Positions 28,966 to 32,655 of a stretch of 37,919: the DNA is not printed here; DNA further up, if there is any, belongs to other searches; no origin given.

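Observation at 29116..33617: Mo/W-pterin oxidoreductase fused to a cysteine desulfurase next to an EgtD-type methyltransferase: the rare metallopterin-dependent (oxygen-independent) ergothioneine pathway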

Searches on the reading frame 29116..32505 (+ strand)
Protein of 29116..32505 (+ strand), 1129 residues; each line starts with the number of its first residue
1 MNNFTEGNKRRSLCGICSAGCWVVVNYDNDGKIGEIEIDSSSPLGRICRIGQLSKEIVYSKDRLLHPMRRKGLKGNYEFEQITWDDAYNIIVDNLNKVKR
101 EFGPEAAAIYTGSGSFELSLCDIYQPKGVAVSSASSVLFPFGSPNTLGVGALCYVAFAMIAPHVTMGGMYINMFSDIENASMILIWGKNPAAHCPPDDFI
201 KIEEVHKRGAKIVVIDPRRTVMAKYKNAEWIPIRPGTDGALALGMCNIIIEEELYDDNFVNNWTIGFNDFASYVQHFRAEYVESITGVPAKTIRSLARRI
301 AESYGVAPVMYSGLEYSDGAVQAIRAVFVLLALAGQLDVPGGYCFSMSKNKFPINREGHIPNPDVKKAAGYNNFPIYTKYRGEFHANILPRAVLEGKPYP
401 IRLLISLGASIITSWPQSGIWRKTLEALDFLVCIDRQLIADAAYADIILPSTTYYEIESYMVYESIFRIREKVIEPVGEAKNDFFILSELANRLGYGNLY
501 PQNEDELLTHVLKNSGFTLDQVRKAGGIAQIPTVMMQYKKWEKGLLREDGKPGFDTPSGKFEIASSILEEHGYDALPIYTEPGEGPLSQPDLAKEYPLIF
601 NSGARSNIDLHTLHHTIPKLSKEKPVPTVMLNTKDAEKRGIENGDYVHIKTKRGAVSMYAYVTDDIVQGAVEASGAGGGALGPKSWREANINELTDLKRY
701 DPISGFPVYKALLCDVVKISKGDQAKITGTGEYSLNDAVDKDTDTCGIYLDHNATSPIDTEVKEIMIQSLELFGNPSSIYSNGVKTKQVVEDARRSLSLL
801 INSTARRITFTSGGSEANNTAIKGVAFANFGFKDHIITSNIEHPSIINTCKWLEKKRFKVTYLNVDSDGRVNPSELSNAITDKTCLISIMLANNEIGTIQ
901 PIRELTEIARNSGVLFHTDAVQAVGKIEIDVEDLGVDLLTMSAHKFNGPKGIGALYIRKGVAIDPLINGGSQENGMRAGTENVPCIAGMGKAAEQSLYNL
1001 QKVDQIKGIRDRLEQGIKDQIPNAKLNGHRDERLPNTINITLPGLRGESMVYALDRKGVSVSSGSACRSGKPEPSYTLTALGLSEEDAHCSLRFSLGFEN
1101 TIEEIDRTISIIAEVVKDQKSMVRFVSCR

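Call 3: search_protein_families(library=pfam, proteins=[window:29116-32505:+])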
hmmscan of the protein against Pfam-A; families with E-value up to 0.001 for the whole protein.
window:29116-32505:+ (1129 aa): 4 families
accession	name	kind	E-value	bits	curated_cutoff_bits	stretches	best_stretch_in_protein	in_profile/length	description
PF00266.25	Aminotran_5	-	1.7e-77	261.4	21.5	1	748-1107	1-370/371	Aminotransferase class-V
PF00384.28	Molybdopterin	-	1.7e-43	149.5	24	1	63-493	1-353/353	Molybdopterin oxidoreductase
PF01568.27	Molydop_binding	-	9.5e-18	64.7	26.8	1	605-711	7-108/110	Molydopterin dinucleotide binding domain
PF01041.23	DegT_DnrJ_EryC1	-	1.4e-05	25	19.8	1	811-925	45-151/360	DegT/DnrJ/EryC1/StrS aminotransferase family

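Call 4: search_protein_families(library=ncbifam, proteins=[window:29116-32505:+])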
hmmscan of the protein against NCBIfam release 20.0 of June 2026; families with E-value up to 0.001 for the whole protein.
window:29116-32505:+ (1129 aa): 53 families (the best 25 are shown)
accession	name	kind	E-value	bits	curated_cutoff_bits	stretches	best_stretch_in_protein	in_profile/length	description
TIGR03402.1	FeS_nifS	equivalog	4.8e-144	479.8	530.75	1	748-1123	1-377/379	cysteine desulfurase NifS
NF010611.0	PRK14012.1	equivalog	1.1e-116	390.1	548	1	747-1122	6-385/406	IscS subfamily cysteine desulfurase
TIGR02006.1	IscS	equivalog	1.7e-115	386.3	643.2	1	747-1121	4-380/402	IscS subfamily cysteine desulfurase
TIGR03403.1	nifS_epsilon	equivalog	1.1e-105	353.6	587.7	1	748-1118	1-375/382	NifS family cysteine desulfurase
TIGR03235.1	DNA_S_dndA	equivalog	1.4e-103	346.9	480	1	749-1096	1-353/353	cysteine desulfurase DndA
NF002806.0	PRK02948.1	subfamily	3.6e-98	329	304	1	748-1123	2-379/381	IscS subfamily cysteine desulfurase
NF012032.0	PRK15488.1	equivalog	3.7e-83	279.8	694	1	8-671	42-710/759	thiosulfate reductase PhsA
TIGR01591.1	Fdh-alpha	equivalog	3e-80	270.2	666.25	1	13-712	2-668/672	formate dehydrogenase subunit alpha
TIGR02166.1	dmsA_ynfE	subfamily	3.1e-67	227.3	777.7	1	17-677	53-751/794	DMSO/selenate family reductase complex A subunit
TIGR00509.1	bisC_fam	subfamily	8.3e-59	199.6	1017.55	1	70-674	62-704/772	molybdopterin guanine dinucleotide-containing S/N-oxide reductase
NF047855.1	AssmNtatRedNasC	equivalog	7.2e-57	193.1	1100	2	11-338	22-337/708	assimilatory nitrate reductase catalytic subunit NasC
NF011566.1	PRK14990.1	exception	1.9e-51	175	1600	1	45-677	101-771/814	dimethylsulfoxide reductase subunit A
NF041885.1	selenate_YnfE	exception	9.1e-47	159.4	1675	1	46-678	91-761/805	selenate/tellurate reductase subunit YnfE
TIGR03479.1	DMSO_red_II_alp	subfamily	7.7e-44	150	984.75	4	41-262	100-305/913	molybdopterin-dependent oxidoreductase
NF011682.0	PRK15102.1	equivalog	6.8e-43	146.8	909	2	73-346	114-400/829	trimethylamine-N-oxide reductase TorA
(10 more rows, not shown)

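Call 5: search_solved_structures(query=window:29116-32505:+, max_evalue=0.001)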
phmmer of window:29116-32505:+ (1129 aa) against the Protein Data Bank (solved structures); distinct sequences matched with E-value up to 0.001: 143 (the best 60 are shown).
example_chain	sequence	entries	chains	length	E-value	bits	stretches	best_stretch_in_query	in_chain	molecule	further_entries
9wep_A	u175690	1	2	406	8.3e-101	341.6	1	748-1116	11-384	cysteine desulfurase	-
9wer_A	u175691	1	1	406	9.9e-99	334.7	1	748-1116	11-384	cysteine desulfurase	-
9wew_A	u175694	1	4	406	1.4e-98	334.2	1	748-1116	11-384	cysteine desulfurase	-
4r5f_A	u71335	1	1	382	2.8e-98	333.2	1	749-1122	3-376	Cysteine desulfurase IscS 2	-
9wf8_A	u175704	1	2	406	3.5e-98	332.9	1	748-1116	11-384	cysteine desulfurase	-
4eb5_A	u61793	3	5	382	1.9e-97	330.4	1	749-1122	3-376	Probable cysteine desulfurase 2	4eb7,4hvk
9wfb_A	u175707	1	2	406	2.4e-97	330.1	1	748-1116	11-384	cysteine desulfurase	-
9wfe_A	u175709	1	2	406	3.1e-96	326.5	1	748-1116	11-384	cysteine desulfurase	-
9wfy_A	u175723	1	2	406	1.9e-94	320.5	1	748-1116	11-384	cysteine desulfurase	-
5zsp_A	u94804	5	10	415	5e-94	319.1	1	748-1120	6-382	Cysteine desulfurase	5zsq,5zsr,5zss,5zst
5wt2_A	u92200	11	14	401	1.2e-91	311.2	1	748-1115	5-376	Cysteine desulfurase IscS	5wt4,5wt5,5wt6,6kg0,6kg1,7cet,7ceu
1p3w_B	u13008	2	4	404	8.6e-90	305.1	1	748-1115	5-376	Cysteine desulfurase | Cysteine desulfurase IscS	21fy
3lvj_A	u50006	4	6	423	8.9e-90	305.1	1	747-1115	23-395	Cysteine desulfurase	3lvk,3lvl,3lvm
8tvt_A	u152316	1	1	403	8.2e-87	295.2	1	748-1120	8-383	Cysteine desulfurase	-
5wkp_A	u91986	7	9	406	8.4e-87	295.2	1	748-1120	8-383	Cysteine desulfurase, mitochondrial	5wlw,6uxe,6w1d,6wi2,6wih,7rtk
6m4j_A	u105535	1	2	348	1.5e-63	218.2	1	749-1096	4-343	SspA complex protein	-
3vax_A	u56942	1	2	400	1.4e-53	185.2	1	748-1096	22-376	Putative uncharacterized protein dndA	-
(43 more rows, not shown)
